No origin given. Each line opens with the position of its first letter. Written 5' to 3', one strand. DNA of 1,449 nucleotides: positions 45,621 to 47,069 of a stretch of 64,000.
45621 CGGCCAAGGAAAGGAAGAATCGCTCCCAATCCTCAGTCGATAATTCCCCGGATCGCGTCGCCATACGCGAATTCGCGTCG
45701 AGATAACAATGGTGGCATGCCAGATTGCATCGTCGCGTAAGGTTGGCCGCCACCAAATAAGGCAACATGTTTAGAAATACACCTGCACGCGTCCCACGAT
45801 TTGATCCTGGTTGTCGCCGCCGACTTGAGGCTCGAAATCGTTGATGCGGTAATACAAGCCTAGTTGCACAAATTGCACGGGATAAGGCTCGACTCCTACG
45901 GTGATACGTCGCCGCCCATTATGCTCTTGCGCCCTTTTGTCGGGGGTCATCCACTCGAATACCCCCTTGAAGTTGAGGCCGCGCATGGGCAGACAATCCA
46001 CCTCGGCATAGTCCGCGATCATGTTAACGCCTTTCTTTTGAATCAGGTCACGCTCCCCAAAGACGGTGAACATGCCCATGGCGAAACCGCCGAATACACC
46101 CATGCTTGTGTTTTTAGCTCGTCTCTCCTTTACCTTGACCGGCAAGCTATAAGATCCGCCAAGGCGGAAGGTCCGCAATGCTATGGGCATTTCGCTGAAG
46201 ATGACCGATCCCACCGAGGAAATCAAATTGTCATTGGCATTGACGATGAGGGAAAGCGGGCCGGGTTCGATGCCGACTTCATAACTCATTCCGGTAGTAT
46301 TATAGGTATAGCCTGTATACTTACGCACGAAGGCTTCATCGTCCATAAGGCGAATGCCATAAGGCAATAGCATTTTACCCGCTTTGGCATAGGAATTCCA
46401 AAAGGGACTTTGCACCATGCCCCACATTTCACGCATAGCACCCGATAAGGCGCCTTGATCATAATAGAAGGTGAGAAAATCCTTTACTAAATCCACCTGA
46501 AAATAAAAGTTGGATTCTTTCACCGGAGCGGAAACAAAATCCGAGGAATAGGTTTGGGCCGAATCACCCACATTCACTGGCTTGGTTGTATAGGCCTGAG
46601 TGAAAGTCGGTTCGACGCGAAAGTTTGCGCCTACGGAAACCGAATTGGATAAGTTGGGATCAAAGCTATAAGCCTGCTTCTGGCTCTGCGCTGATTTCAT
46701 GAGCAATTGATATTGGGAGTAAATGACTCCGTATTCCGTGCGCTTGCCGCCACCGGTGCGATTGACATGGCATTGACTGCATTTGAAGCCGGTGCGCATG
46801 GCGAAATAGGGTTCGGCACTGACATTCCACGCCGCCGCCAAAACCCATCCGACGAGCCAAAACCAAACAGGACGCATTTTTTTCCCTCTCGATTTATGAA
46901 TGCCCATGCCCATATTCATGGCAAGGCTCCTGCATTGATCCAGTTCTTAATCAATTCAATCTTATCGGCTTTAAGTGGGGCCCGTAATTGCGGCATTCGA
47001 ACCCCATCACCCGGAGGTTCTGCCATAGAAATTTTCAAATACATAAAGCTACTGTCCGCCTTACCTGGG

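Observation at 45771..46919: Exported protein with a single CxxCH site and beta-barrel-like C-terminus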

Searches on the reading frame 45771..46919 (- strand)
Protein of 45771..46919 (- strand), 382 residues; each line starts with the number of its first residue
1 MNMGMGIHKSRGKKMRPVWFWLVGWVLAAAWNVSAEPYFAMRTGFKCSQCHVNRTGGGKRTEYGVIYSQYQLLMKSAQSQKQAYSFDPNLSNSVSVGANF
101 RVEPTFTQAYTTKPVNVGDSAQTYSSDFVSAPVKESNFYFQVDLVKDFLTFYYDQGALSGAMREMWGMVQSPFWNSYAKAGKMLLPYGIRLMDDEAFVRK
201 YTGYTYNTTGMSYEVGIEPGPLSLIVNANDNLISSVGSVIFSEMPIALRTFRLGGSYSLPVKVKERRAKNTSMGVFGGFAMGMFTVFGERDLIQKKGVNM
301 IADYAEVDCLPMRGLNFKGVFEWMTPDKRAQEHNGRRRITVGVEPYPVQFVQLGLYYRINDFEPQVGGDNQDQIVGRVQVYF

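Call 4: search_protein_families(library=pfam, proteins=[window:45771-46919:-], max_evalue=1)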
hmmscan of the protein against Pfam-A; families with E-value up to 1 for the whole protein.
window:45771-46919:- (382 aa): 0 families

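Call 5: search_protein_families(library=ncbifam, proteins=[window:45771-46919:-], max_evalue=1)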
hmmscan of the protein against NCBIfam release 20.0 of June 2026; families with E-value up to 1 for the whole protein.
window:45771-46919:- (382 aa): 0 families

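Call 8: find_homologous_proteins(query=window:45771-46919:-, max_evalue=0.001)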
Query window:45771-46919:- (382 aa): 276 proteins with E <= 0.001 among 3033 candidates; the best 120 are listed.
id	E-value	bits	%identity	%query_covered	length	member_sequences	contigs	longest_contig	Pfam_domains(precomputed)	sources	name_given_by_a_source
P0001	3.3e-261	884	100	100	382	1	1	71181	-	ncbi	-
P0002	1.6e-214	730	83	99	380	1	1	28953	-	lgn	-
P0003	3.5e-165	568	70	93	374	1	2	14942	-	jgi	jgi:hypothetical protein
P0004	1.3e-158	546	68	92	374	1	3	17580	-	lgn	-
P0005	2.2e-152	525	68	92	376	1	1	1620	-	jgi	jgi:hypothetical protein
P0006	1.4e-151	523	65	95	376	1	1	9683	-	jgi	jgi:hypothetical protein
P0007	2.6e-125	436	55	95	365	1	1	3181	-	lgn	-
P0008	3.2e-124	433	57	91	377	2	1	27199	-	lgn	-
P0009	4.4e-122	426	55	93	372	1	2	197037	-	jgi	jgi:hypothetical protein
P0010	1.2e-121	424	57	92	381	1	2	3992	-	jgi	jgi:hypothetical protein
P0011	1.5e-121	424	55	95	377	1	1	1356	-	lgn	-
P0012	3.7e-121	423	55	95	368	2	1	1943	-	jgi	-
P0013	5.1e-121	422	54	93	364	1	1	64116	-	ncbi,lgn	ncbi:MAG: hypothetical protein ABIW76_10335 [Fibrobacteria bacterium]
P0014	4.4e-120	419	55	93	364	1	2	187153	-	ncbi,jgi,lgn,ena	-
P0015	9.3e-120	418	56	91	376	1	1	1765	-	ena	-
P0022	9.4e-115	402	55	93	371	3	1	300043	-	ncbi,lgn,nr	ncbi:MAG: hypothetical protein JWP91_2556 [Fibrobacteres bacterium]|nr:hypothetical protein [Fibroba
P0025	4.4e-113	396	51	98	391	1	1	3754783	-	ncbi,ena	-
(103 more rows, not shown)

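Call 9: search_solved_structures(query=window:45771-46919:-, max_evalue=10)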
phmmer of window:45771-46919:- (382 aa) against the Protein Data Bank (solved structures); distinct sequences matched with E-value up to 10: 0.

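Call 12: list_cluster_members(proteins=[P0001, P0025, P0014, P0022])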
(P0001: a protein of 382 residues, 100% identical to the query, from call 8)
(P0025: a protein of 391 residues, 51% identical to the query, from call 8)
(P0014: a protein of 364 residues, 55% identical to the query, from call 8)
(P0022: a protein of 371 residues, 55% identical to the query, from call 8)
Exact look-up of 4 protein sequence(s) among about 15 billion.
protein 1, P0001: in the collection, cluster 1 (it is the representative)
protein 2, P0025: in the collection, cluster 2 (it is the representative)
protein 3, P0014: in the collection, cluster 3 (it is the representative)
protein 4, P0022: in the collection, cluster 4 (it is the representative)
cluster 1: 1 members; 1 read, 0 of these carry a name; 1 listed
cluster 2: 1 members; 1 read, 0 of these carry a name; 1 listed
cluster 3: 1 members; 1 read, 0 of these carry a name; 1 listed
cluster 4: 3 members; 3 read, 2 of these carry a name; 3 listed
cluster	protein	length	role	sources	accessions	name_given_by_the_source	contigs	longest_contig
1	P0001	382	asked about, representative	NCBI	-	-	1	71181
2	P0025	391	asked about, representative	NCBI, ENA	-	-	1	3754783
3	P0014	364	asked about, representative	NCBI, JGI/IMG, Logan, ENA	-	-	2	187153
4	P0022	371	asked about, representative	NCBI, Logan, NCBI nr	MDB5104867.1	MAG: hypothetical protein JWP91_2556 [Fibrobacteres bacterium] | hypothetical protein [Fibrobacterota bacterium]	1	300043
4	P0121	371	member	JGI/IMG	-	hypothetical protein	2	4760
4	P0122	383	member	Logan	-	-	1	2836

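Call 13: find_related_loci(query=A1, collection=genome_contigs, flank=8000)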
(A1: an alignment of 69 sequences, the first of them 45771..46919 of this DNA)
Query A1 (382 aa) in genome_contigs; peptide patterns used: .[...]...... (x = any residue, [..] = any of these).
119 stretches matched a pattern; 89 encode a relative of the query (tblastn E <= 1e-3); the best 80 are kept; 80 distinct loci.
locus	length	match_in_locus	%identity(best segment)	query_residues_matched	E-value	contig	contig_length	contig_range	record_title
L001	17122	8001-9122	52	3-382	1e-124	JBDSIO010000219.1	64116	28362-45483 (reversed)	MAG: Fibrobacteria bacterium isolate cluster1_bin.300 k127_9627018, whole genome shotgun sequence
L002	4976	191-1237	56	33-382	1e-120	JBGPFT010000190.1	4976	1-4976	MAG: Fibrobacteria bacterium isolate OBJ_0618_7090110_60 k141_6083250_length_4976_cov_19.0000, whole genome shotgun sequ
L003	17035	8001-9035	55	29-382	2e-118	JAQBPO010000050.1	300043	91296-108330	MAG: Fibrobacteres bacterium isolate RYN_349 scaffold_2106198, whole genome shotgun sequence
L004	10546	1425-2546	50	9-382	6e-116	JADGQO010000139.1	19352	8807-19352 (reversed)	MAG: Fibrobacteria bacterium isolate Chersky_265 k127_14605843, whole genome shotgun sequence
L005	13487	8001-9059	53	26-382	2e-113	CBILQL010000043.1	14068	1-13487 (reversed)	MAG TPA_asm: uncultured bacterium isolate SRR16817059_concoct_26 genome assembly, contig: ERZ27394141.732, whole genome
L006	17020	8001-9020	49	36-382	5e-101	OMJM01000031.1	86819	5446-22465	bacterium isolate AM_1606 genome assembly, contig: k99_345584, whole genome shotgun sequence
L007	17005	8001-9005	48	33-382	2e-100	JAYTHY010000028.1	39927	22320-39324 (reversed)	MAG: Fibrobacteria bacterium isolate GFS_2600 GFS_2600_27, whole genome shotgun sequence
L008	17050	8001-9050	47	26-382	8e-99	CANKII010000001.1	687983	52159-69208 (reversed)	MAG: Fibrobacteres bacterium isolate RH-27jun17-228 genome assembly, contig: RH-27jun17-C1-p2, whole genome shotgun sequ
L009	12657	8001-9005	48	33-382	1e-97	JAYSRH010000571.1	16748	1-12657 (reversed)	MAG: Fibrobacteria bacterium isolate GFS_11904 GFS_11904_570, whole genome shotgun sequence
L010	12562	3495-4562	46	22-382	5e-95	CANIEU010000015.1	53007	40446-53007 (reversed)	MAG: Fibrobacteres bacterium isolate RH-14apr17-165 genome assembly, contig: RH-14apr17-C1386, whole genome shotgun sequ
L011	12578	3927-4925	45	35-382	5e-92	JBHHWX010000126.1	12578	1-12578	MAG: bacterium isolate D_3_bin.27 NODE_2133_length_12578_cov_6.615987, whole genome shotgun sequence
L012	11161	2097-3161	44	16-381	1e-88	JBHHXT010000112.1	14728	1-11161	MAG: bacterium isolate D_1_bin.22 NODE_1506_length_14728_cov_20.754583, whole genome shotgun sequence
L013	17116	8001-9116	40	5-381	4e-87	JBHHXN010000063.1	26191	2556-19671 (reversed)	MAG: bacterium isolate D_1_bin.48 NODE_427_length_26191_cov_10.819024, whole genome shotgun sequence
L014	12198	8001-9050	43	18-382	6e-87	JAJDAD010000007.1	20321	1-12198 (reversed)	MAG: candidate division KSB1 bacterium isolate OFTM153 OFTM153_6, whole genome shotgun sequence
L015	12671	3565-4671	41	6-382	1e-86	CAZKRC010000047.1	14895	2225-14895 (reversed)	MAG TPA_asm: uncultured Bifidobacterium sp. isolate SRP220891_co3_272 genome assembly, contig: NODE_5712_length_14895_co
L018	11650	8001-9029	41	21-382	1e-83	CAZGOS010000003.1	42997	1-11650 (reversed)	MAG TPA_asm: uncultured Rhodothermales bacterium isolate binchicken_co121_307 genome assembly, contig: NODE_341_length_4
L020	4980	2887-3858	45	33-372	2e-82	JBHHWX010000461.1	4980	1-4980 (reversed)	MAG: bacterium isolate D_3_bin.27 NODE_10937_length_4980_cov_6.845685, whole genome shotgun sequence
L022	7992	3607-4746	37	8-382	3e-67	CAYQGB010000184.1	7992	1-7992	MAG TPA_asm: uncultured Calditrichaceae bacterium isolate SRP162660_co2_186 genome assembly, contig: NODE_6046_length_79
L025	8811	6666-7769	38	21-382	7e-64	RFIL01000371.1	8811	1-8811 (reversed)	MAG: Calditrichaeota bacterium isolate J075 k99_496154, whole genome shotgun sequence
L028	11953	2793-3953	35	10-382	1e-61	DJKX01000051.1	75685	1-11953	MAG TPA_asm: Candidatus Marinimicrobia bacterium UBA6531 UBA6531_contig_8892, whole genome shotgun sequence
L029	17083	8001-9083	35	18-382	3e-61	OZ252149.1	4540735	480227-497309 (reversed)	MAG: Candidatus Latescibacterota bacterium isolate 5250bc21-db7e-4a39-8016-0dfc5ffc07cb genome assembly, chromosome: 1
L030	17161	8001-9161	35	10-382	3e-61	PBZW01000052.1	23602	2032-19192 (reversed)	MAG: Candidatus Neomarinimicrobiota bacterium isolate NP141 101281, whole genome shotgun sequence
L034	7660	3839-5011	32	4-382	2e-55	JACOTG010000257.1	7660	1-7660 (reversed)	MAG: Planctomycetota bacterium isolate NC_groundwater_38_Pr7_B-0.1um_65_11 FFV18_Bp1_scaffold_649388, whole genome shotg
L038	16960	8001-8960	34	34-357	2e-53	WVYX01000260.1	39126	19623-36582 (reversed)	MAG: Gemmatimonadales bacterium isolate CS3-C064 C_merged_R1_(paired)_contig_4889, whole genome shotgun sequence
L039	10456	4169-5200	34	13-357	1e-52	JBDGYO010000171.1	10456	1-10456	MAG: Gemmatimonadota bacterium isolate M3-38_Bin_121 M3-38_Bin_121_scaffold_97444, whole genome shotgun sequence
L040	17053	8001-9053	35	22-382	5e-52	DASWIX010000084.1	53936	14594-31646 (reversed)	MAG TPA_asm: Gemmatimonadales bacterium isolate SMAG_U2880 k141_1435067, whole genome shotgun sequence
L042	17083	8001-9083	34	9-382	7e-51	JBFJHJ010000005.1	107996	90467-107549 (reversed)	MAG: Gemmatimonadales bacterium isolate Mix_sand16.2022.02.G.53 k141_2526692_length_107996_cov_17.1964, whole genome sho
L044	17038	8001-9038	32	7-365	6e-49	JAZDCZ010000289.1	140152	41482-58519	MAG: Gemmatimonadota bacterium isolate LQ108M_Bin_24 LQ108M_Bin_24_scaffold_290, whole genome shotgun sequence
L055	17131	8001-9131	36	22-382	3e-60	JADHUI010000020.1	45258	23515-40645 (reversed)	MAG: Candidatus Neomarinimicrobiota bacterium isolate BS150m-G42 BS-150m-C612, whole genome shotgun sequence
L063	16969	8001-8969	31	35-365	1e-35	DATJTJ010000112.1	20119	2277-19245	MAG TPA_asm: Steroidobacteraceae bacterium isolate SMAG_U15017 k141_508430, whole genome shotgun sequence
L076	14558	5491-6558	31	33-358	4e-31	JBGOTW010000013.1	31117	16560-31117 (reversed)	MAG: bacterium isolate OBJ_0618_7090110_153 k141_791389_length_31117_cov_28.5855, whole genome shotgun sequence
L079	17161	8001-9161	27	20-370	1e-27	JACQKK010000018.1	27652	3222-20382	MAG: Candidatus Lambdaproteobacteria bacterium isolate NC_groundwater_1175_Ag_S-0.1um_69_214 S_p1_S3_coassembly_k141_113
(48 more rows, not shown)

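Call 18: predict_structure(alignment_id=A1)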
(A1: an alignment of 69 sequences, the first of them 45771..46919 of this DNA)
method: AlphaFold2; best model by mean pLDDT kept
length: 382 residues; sequences in the alignment: 69
mean_pLDDT: 81.8   pTM: 0.78
mean pLDDT of the five models: 81.8, 79.9, 79.8, 79.8, 79.6
residues with pLDDT >= 90: 170; 70-90: 136; 50-70: 29; < 50: 47
segments of 3 or more residues with pLDDT < 50: 1-4, 32-53, 61-79
pLDDT, mean of each block of 10 residues (from residue 1): 51 68 76 45 41 51 46 46 63 83 96 94 96 87 90 85 90 90 84 88 87 89 91 92 83 94 89 94 90 96 94 86 95 92 85 94 92 95 75
secondary structure, 60 per line:
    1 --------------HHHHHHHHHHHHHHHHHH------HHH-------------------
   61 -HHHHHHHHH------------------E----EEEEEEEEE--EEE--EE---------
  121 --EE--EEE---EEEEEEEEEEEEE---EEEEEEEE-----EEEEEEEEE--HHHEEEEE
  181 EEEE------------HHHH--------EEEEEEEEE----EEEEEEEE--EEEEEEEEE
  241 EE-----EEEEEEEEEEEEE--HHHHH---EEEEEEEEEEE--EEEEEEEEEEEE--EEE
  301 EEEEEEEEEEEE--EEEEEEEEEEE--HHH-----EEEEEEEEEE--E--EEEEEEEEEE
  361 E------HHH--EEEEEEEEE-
elements in order: H15-32 H62-70 E94-102 E105-107 E127-129 E133-145 E149-156 E162-170 E176-184 H197-200 E209-217 E222-229 E232-242 E248-260 H263-267 E271-281 E284-295 E298-312 E315-325 E336-345 E351-361 E373-381

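Call 19: find_encoding_contigs(protein=P0001, flank=3000, max_places=3)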
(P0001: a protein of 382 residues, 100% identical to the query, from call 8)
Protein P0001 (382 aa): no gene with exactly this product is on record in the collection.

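Call 22: fold_search(model_id=the predicted structure, library=pdb)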
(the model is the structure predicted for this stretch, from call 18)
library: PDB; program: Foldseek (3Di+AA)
matches with E <= 10: 1018; with E <= 0.001: 203
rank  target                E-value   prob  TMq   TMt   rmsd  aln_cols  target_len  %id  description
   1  2o4v_A                5.5e-11  1.00  0.55  0.52   7.2       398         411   12  An arginine ladder in OprP mediates phosphate specific transfer across the outer membrane (released 2006-12-26)
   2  6ehb_A                2.0e-10  1.00  0.48  0.57   7.1       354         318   10  OmpU, an outer membrane protein, of Vibrio cholerae (released 2018-04-25)
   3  3wi5                  2.1e-10  1.00  0.51  0.61   5.6       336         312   12  Crystal structure of the Loop 7 mutant PorB from Neisseria meningitidis serogroup B (released 2014-01-01)
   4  6ehb_B                2.7e-10  1.00  0.48  0.57   6.9       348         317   11  OmpU, an outer membrane protein, of Vibrio cholerae (released 2018-04-25)
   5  6ehb_C                2.7e-10  1.00  0.49  0.57   6.8       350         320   10  OmpU, an outer membrane protein, of Vibrio cholerae (released 2018-04-25)
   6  3wi4                  3.1e-10  1.00  0.51  0.61   5.8       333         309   14  Crystal structure of wild-type PorB from Neisseria meningitidis serogroup B (released 2014-01-01)
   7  6ehc_A                5.0e-10  1.00  0.53  0.64   6.7       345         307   10  OmpUdeltaN (N-terminus deletion mutant of OmpU), outer membrane protein of Vibrio cholerae (released 2018-04-25)
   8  5ldv                  6.1e-10  1.00  0.44  0.43   9.9       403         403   10  Crystal Structures of MOMP from Campylobacter jejuni (released 2016-10-26)
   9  4rjw                  7.5e-10  1.00  0.52  0.47   8.0       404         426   13  Crystal structure of Pseudomonas aeruginosa OprO (released 2015-10-21)
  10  6ehe                  9.8e-10  1.00  0.52  0.64   6.8       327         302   12  OmpTdeltaL8 (loop L8 deletion mutant of OmpT), an outer membrane protein of Vibrio cholerae (released 2018-04-25)
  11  5onu_A                1.1e-09  1.00  0.49  0.57   7.2       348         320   11  Trimeric OmpU structure (released 2018-01-03)
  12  4rjx                  1.5e-09  1.00  0.54  0.49   6.1       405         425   12  Crystal structure of the OprO mutant protein F62Y/D114Y (released 2015-10-21)
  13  5mdo_A                1.9e-09  1.00  0.53  0.59   7.0       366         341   12  Crystal structure of in vitro folded Chitoporin VhChip from Vibrio harveyi (crystal form I) (released 2017-12-20)
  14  3a2s_X                2.0e-09  1.00  0.52  0.57   6.0       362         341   10  Crystal Structure of outer membrane protein PorB from Neisseria meningitidis in complex with sucrose (released 2010-04-07)
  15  2fgq                  4.6e-09  1.00  0.52  0.60   6.0       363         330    8  High resolution X-ray structure of Omp32 in complex with malate (released 2006-01-31)
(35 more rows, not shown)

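Call 23: find_encoding_contigs(protein=P0025, flank=10000, max_places=2)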
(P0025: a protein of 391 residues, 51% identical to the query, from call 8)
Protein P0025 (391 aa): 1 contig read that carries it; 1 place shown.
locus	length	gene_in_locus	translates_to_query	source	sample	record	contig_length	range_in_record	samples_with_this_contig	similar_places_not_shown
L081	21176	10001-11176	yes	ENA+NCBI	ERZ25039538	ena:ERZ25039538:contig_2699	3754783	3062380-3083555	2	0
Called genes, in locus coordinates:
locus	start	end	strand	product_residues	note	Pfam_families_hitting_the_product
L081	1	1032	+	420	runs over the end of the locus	-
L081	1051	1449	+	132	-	-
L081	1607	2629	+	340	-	PF00022:Actin (faint), PF06723:MreB_Mbl, PF00012:HSP70, PF11104:PilM_2 (faint), PF14450:FtsA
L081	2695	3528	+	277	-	PF04085:MreC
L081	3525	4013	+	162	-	PF04093:MreD (weak)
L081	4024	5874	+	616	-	PF03717:PBP_dimer, PF00905:Transpeptidase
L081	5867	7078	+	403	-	PF01098:FTSW_RODA_SPOVE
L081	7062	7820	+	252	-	PF00156:Pribosyltran (weak)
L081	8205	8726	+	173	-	PF00034:Cytochrom_C (weak)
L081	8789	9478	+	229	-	PF00034:Cytochrom_C (faint), PF13442:Cytochrome_CBB3 (faint)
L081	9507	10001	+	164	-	-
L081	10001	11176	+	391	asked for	-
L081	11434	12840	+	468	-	PF00072:Response_reg, PF00158:Sigma54_activat, PF14532:Sigma54_activ_2, PF07724:AAA_2 (weak), PF07728:AAA_5 (weak), PF25601:AAA_lid_14, PF02954:HTH_8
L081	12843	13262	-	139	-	-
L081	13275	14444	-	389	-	PF06439:3keto-disac_hyd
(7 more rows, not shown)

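Call 24: find_encoding_contigs(protein=P0002, flank=10000, max_places=2)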
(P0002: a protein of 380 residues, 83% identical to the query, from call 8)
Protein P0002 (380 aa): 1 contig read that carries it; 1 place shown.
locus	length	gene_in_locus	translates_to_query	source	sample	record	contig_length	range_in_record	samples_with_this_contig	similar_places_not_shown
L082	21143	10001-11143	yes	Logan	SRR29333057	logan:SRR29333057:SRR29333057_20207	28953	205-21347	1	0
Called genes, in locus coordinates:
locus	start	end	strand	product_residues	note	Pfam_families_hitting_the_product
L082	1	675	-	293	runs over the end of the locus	?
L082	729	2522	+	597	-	PF06094:GGACT, PF03453:MoeA_N, PF00994:MoCF_biosynth, PF03454:MoeA_C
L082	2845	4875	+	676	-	PF00034:Cytochrom_C (weak), PF01654:Cyt_bd_oxida_I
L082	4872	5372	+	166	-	PF00034:Cytochrom_C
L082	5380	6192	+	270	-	PF00034:Cytochrom_C (weak), PF13442:Cytochrome_CBB3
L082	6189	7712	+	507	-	PF00034:Cytochrom_C, PF13442:Cytochrome_CBB3, PF00034:Cytochrom_C, PF13442:Cytochrome_CBB3, PF09459:EB_dh (weak)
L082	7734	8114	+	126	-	PF13442:Cytochrome_CBB3, PF00034:Cytochrom_C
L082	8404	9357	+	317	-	PF00034:Cytochrom_C, PF13442:Cytochrome_CBB3, PF00034:Cytochrom_C (weak)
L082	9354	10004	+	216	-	-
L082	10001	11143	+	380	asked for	-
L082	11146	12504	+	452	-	PF04055:Radical_SAM, PF13186:SPASM (weak), PF08369:PCP_red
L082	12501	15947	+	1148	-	PF08369:PCP_red, PF00582:Usp, PF08369:PCP_red (weak), PF23458:DUF7130 (faint), PF21349:RUBY_RBDX, PF23455:DUF7129 (faint), PF08369:PCP_red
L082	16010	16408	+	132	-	PF13442:Cytochrome_CBB3, PF00034:Cytochrom_C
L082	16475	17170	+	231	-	PF11303:DUF3105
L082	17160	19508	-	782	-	PF12733:Cadherin-like (faint), PF10102:DUF2341, PF13385:Laminin_G_3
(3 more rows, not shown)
